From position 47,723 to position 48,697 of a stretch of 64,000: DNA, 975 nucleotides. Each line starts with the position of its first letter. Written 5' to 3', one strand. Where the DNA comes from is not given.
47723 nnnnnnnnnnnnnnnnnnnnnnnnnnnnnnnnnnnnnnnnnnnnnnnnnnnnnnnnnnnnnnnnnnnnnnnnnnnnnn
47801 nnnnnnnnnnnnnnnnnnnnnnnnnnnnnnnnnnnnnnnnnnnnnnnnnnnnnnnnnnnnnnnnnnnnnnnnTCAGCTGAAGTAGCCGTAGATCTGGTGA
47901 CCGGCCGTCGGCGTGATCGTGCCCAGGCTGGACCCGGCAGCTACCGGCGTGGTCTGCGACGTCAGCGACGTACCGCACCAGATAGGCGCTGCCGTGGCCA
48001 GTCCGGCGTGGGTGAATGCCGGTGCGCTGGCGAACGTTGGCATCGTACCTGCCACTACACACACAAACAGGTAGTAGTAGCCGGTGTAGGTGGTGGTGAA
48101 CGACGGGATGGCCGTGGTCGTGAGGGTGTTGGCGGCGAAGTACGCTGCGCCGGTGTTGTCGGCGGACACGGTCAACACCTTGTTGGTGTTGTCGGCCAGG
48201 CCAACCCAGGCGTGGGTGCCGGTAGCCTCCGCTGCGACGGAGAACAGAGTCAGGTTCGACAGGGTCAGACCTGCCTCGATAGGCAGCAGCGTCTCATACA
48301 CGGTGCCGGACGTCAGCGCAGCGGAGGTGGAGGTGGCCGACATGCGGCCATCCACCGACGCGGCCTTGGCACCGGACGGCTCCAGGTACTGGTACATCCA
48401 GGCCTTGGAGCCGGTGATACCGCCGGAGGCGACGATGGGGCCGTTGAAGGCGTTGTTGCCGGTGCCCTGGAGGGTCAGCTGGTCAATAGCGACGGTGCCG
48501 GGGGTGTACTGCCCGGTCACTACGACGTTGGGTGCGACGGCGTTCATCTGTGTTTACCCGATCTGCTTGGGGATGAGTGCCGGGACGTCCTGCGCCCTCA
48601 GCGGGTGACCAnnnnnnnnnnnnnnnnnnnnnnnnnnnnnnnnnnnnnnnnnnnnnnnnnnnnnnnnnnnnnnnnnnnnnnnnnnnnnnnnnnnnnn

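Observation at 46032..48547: Second beta-helix protein with the same design: a 224-aa gene and a 593-aa beta-helix gene share a different N-terminal domain, sitting right after the portal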

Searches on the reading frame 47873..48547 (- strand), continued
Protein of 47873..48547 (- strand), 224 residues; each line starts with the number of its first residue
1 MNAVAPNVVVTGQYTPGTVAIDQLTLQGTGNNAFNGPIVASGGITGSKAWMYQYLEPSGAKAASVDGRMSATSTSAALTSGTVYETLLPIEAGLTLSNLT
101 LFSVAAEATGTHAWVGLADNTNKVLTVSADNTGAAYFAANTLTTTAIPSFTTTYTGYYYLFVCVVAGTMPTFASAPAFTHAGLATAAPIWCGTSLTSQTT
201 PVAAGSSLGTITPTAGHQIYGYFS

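Call 60: search_protein_families(library=phrogs, proteins=[L018:7896-8519:+, L021:5547-6392:+, L022:3289-3987:+, L023:1389-2291:+, L024:6357-7316:+, L027:1210-2124:+, L031:7515-8399:+, L033:7836-8540:+, L037:7611-8495:+, L044:7596-8495:+], max_evalue=0.001)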
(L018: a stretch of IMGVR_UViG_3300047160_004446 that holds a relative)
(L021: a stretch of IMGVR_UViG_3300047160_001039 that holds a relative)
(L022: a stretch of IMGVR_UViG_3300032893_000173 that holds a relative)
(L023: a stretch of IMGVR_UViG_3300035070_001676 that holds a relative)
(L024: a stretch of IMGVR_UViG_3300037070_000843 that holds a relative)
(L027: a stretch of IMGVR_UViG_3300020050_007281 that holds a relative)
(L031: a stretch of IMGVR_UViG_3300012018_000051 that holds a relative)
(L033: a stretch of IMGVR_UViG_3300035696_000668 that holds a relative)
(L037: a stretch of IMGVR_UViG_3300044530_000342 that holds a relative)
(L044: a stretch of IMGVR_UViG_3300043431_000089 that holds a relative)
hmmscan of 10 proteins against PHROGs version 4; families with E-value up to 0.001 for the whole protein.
L018:7896-8519:+ (208 aa): 0 families

L021:5547-6392:+ (282 aa): 1 family
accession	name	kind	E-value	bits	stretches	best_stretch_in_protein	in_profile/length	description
phrog_6427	-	unknown function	1.1e-05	25.1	1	55-112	53-114/675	-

L022:3289-3987:+ (233 aa): 0 families

L023:1389-2291:+ (301 aa): 0 families

L024:6357-7316:+ (320 aa): 6 families
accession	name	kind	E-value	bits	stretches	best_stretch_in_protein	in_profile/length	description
phrog_910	-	tail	2.8e-06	27.9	1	91-131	47-87/497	tail collar fiber protein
phrog_15547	-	unknown function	4.3e-06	27.2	1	91-144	136-189/373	-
phrog_30320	-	unknown function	4.7e-06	26.9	1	90-143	85-139/452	-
phrog_972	-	tail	7.1e-06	25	1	96-140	782-826/1246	tail fiber protein proximal subunit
phrog_30390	-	unknown function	3.9e-05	23.3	1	59-123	48-111/766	-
phrog_8443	-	tail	0.00023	21.2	1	89-133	134-178/636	tail fiber protein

L027:1210-2124:+ (305 aa): 0 families

L031:7515-8399:+ (295 aa): 0 families

L033:7836-8540:+ (235 aa): 0 families

L037:7611-8495:+ (295 aa): 0 families

L044:7596-8495:+ (300 aa): 0 families

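Call 63: search_protein_families(library=phrogs, proteins=[L034:232-2265:+, L034:2286-3254:+, L034:3257-4984:+, L034:5043-6104:+, L034:6095-7792:+, L026:1326-3611:+, L026:8527-10416:+, L026:10882-12387:+, L018:4543-5988:+, L018:6795-7883:+], max_evalue=0.0001)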
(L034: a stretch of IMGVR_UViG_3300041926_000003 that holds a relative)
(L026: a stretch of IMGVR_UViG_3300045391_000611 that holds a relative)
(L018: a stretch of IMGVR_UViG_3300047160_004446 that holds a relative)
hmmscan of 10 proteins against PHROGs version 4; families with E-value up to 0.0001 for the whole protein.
L034:232-2265:+ (678 aa): 0 families

L034:2286-3254:+ (323 aa): 16 families
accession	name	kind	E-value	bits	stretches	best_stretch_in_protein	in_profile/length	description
phrog_5073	-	tail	4.6e-33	116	3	125-252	261-381/519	tail fiber protein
phrog_6320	-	tail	9.1e-31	108.4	2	98-224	86-211/745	tail fiber protein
phrog_8745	-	tail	4.2e-21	75.1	2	98-303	1383-1586/1803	tail fiber protein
phrog_819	-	tail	4.8e-19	69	3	58-169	477-592/1024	tail protein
phrog_3420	-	unknown function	1e-17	64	1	24-225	149-366/929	-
phrog_366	-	tail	2.2e-16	61.3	1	146-245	309-388/474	tail fiber protein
phrog_28263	-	tail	3.4e-13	48.8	1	27-222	610-805/1400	tail fiber protein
phrog_30509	-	tail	9.2e-13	48.9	2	85-157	43-113/254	collagen like minor tail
phrog_36982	-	unknown function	1.4e-11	44.1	1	77-285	558-760/944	-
phrog_29268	-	unknown function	3.7e-11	42.9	1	113-224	424-534/653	-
phrog_1806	-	tail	9.3e-11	42.5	1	99-242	107-249/276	collagen like minor tail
phrog_34255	-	unknown function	7.4e-10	38.2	1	45-241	249-455/1044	-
phrog_18350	-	tail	3.4e-09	37.7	1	121-245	95-216/253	tail fiber protein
phrog_33894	-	unknown function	3e-07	30.4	0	163-225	426-486/727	-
phrog_1658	-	unknown function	5.3e-07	30.6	0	75-141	46-116/239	-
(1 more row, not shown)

L034:3257-4984:+ (576 aa): 0 families

L034:5043-6104:+ (354 aa): 2 families
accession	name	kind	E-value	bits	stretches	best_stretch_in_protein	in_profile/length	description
phrog_3408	-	moron, auxiliary metabolic gene and host takeover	3.7e-63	215.1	1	4-353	5-359/363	glycosyltransferase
phrog_2170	-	moron, auxiliary metabolic gene and host takeover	7.8e-05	22.9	0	241-292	245-295/374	glycosyltransferase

L034:6095-7792:+ (566 aa): 15 families
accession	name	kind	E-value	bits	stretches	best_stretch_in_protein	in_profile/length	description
phrog_5073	-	tail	6.7e-23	82.5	1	32-290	271-501/519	tail fiber protein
phrog_6320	-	tail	1.1e-18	68.5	1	33-114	112-206/745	tail fiber protein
phrog_819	-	tail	5.1e-16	59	1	32-112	512-596/1024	tail protein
phrog_3420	-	unknown function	3.3e-11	42.5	1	34-114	78-158/929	-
phrog_8745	-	tail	5.4e-11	41.5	1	31-116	1401-1484/1803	tail fiber protein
phrog_366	-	tail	1.4e-09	38.9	1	30-116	296-386/474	tail fiber protein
phrog_38806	-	unknown function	1.8e-08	35.1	1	31-116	73-153/285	-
phrog_28263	-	tail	1.6e-07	30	1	34-114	604-697/1400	tail fiber protein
phrog_29268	-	unknown function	1.8e-07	30.7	1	32-122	416-510/653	-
phrog_18350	-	tail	2.2e-07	31.8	1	32-116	112-195/253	tail fiber protein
phrog_1806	-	tail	7.8e-07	29.6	1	33-116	138-232/276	collagen like minor tail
phrog_32123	-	unknown function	8.6e-06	25.3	1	32-113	228-304/532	-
phrog_30509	-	tail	1.7e-05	25.1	1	32-89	61-114/254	collagen like minor tail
phrog_34255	-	unknown function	5.9e-05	22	1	21-116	335-436/1044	-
phrog_36982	-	unknown function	8.6e-05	21.6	1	34-148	608-727/944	-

L026:1326-3611:+ (762 aa): 3 families
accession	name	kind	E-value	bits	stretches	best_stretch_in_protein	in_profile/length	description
phrog_10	-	head and packaging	2.3e-51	176.6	1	33-724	13-604/752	major head protein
phrog_80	-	head and packaging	5.2e-27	96.3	1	38-222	232-399/607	head maturation protease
phrog_15928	-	head and packaging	5.3e-10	40.6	1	615-719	43-145/185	major head protein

L026:8527-10416:+ (630 aa): 2 families
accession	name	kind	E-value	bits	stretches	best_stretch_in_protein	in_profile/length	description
phrog_10356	-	head and packaging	1.8e-09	37.3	1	444-628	411-625/852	virion structural protein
phrog_21809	-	unknown function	9.2e-06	26.3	1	455-629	58-235/235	-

L026:10882-12387:+ (502 aa): 0 families

L018:4543-5988:+ (482 aa): 2 families
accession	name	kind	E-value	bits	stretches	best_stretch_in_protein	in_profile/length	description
phrog_10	-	head and packaging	2.8e-47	163.1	1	41-458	305-623/752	major head protein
phrog_617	-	head and packaging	4.1e-18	66.6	1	165-439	336-586/626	major head protein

L018:6795-7883:+ (363 aa): 2 families
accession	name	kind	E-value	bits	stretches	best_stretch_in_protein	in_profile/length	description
phrog_10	-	head and packaging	1.6e-29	104.5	1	51-340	353-623/752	major head protein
phrog_617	-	head and packaging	5e-17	63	1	38-318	321-584/626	major head protein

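Call 73: search_protein_families(library=phrogs, proteins=[L018:1593-3464:+, L018:6013-6423:+, L018:8602-9153:+, L018:9138-10295:+, L018:10244-10693:+, L018:11164-11841:+, L019:1391-2998:+, L019:3462-7979:+, L019:7992-8495:+, L019:826-1257:+], max_evalue=0.001)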
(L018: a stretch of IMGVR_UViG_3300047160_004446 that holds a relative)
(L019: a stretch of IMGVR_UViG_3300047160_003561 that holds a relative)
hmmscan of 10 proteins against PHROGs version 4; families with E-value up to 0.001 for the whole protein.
L018:1593-3464:+ (624 aa): 5 families
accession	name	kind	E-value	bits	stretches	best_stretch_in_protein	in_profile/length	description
phrog_2662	-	head and packaging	1.4e-62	213.3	1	74-452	68-435/717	portal protein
phrog_12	-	head and packaging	8.2e-57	194.6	1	67-464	87-447/646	portal protein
phrog_5929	-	head and packaging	1.3e-14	55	1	241-371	5-133/228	portal protein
phrog_1033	-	DNA, RNA and nucleotide metabolism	4.3e-08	34.3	1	509-583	36-110/334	ParB-like partition protein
phrog_8071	-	DNA, RNA and nucleotide metabolism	0.00037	20.8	1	508-572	9-68/389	ParB-like partition protein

L018:6013-6423:+ (137 aa): 0 families

L018:8602-9153:+ (184 aa): 0 families

L018:9138-10295:+ (386 aa): 0 families

L018:10244-10693:+ (150 aa): 0 families

L018:11164-11841:+ (226 aa): 0 families

L019:1391-2998:+ (536 aa): 7 families
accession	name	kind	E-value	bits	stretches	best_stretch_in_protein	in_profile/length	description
phrog_58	-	tail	1.5e-13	51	1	96-442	567-962/1544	tail length tape measure protein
phrog_167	-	tail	1.7e-11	43.6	1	99-489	646-1098/1555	tail length tape measure protein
phrog_305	-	tail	3.4e-10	40.2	1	216-454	408-654/1001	tail length tape measure protein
phrog_1535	-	tail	1.2e-07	31.3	1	164-450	778-1018/1152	tail length tape measure protein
phrog_1272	-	tail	1.3e-05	24.1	1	114-415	632-864/1606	tail length tape measure protein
phrog_16692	-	unknown function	2.3e-05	24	1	356-522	887-1071/1107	-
phrog_4070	-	tail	7.9e-05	21.9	1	261-420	203-366/989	tail length tape measure protein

L019:3462-7979:+ (1506 aa): 2 families
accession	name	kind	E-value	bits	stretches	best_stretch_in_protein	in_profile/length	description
phrog_5313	-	unknown function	3.4e-171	572.7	3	537-1336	281-1048/1052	-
phrog_24476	-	other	2.6e-43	149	3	1075-1246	433-600/1066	phosphodiesterase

L019:7992-8495:+ (168 aa): 0 families

L019:826-1257:+ (144 aa): 0 families

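Call 81: fold_search(model_id=the predicted structure, library=viral)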
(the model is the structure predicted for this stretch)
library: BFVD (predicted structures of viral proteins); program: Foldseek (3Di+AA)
matches with E <= 10: 1228; with E <= 0.001: 35
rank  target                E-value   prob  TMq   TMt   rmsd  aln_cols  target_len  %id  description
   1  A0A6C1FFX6            1.7e-08  1.00  0.60  0.44   3.1       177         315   20  Collagen triple helix repeat-containing protein [Streptomyces phage BRock]
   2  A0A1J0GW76            2.2e-08  1.00  0.60  0.23   3.2       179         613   22  Collagen triple helix repeat-containing protein [Streptomyces phage BRock]
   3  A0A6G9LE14            2.5e-08  1.00  0.65  0.31   7.0       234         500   18  (no name in the UniProt tables at hand)
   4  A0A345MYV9            8.0e-08  1.00  0.58  0.56  10.3       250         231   14  (no name in the UniProt tables at hand)
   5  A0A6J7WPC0            9.8e-08  1.00  0.62  0.18   3.6       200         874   14  Uncharacterized protein [uncultured Caudovirales phage]
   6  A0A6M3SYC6            1.0e-06  1.00  0.53  0.21   9.9       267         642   15  Minor tail protein [Streptomyces phage Issmi]
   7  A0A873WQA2            1.5e-06  1.00  0.51  0.20   5.7       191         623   16  Minor tail protein [Streptomyces phage Sentinel]
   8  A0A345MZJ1            2.7e-06  1.00  0.51  0.33  23.7       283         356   17  (no name in the UniProt tables at hand)
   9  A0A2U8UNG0            2.9e-06  1.00  0.59  0.40   3.3       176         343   22  Minor tail protein [Streptomyces phage FlowerPower]
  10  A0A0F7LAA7            3.6e-06  1.00  0.53  0.35  12.2       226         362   13  Uncharacterized protein [uncultured marine virus]
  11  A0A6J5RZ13            4.0e-06  1.00  0.51  0.33  16.2       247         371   19  Collagen triple helix repeat [uncultured Caudovirales phage]
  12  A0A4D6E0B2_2          8.0e-06  1.00  0.54  0.14  10.3       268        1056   15  (no name in the UniProt tables at hand)
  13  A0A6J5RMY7            9.3e-06  1.00  0.51  0.20   6.0       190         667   18  Collagen triple helix repeat [uncultured Caudovirales phage]
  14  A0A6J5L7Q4            1.2e-05  1.00  0.40  0.23  18.8       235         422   17  Collagen triple helix repeat [uncultured Caudovirales phage]
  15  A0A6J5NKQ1            1.6e-05  1.00  0.52  0.67   8.4       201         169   15  Uncharacterized protein [uncultured Caudovirales phage]
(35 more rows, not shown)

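Call 82: search_protein_representatives(alignment_id=A1)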
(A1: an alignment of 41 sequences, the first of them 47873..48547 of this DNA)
Query: 41 sequences, 226 profile positions. Proteins with E-value up to 0.001 (for the whole library): 2585; up to 1e-10: 1530; up to 1e-30: 46. The best 150 are listed.
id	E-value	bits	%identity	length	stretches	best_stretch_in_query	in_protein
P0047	5.7e-99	347.0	-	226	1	1-226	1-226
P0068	1.2e-82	293.6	-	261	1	39-225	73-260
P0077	2.9e-78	279.3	-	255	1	19-226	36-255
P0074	1.6e-76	273.6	-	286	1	26-226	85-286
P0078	1.4e-72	260.7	-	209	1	53-226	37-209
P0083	2.0e-71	256.9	-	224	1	13-226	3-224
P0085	1.9e-51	191.6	-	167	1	95-226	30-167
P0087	3.4e-47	177.6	-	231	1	3-226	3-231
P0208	4.7e-44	167.4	-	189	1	43-224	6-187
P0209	1.2e-39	153.0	-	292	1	50-225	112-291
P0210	1.2e-39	152.9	-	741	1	21-225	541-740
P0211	1.9e-39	152.3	-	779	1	13-225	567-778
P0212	1.0e-38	149.9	-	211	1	46-225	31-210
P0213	1.7e-37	145.9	-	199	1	54-226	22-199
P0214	4.0e-37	144.7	-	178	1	55-169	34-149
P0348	6.1e-26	108.1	-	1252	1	21-226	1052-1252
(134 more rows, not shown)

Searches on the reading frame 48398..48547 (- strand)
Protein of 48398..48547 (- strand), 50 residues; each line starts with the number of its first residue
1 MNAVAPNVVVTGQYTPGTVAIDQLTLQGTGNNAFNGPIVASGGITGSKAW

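Call 75: find_homologous_proteins(query=A3, max_evalue=0.01)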
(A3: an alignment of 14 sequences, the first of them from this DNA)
Query A3 (14 sequences): 266 candidates shared short words with the query, none scored E <= 0.01.
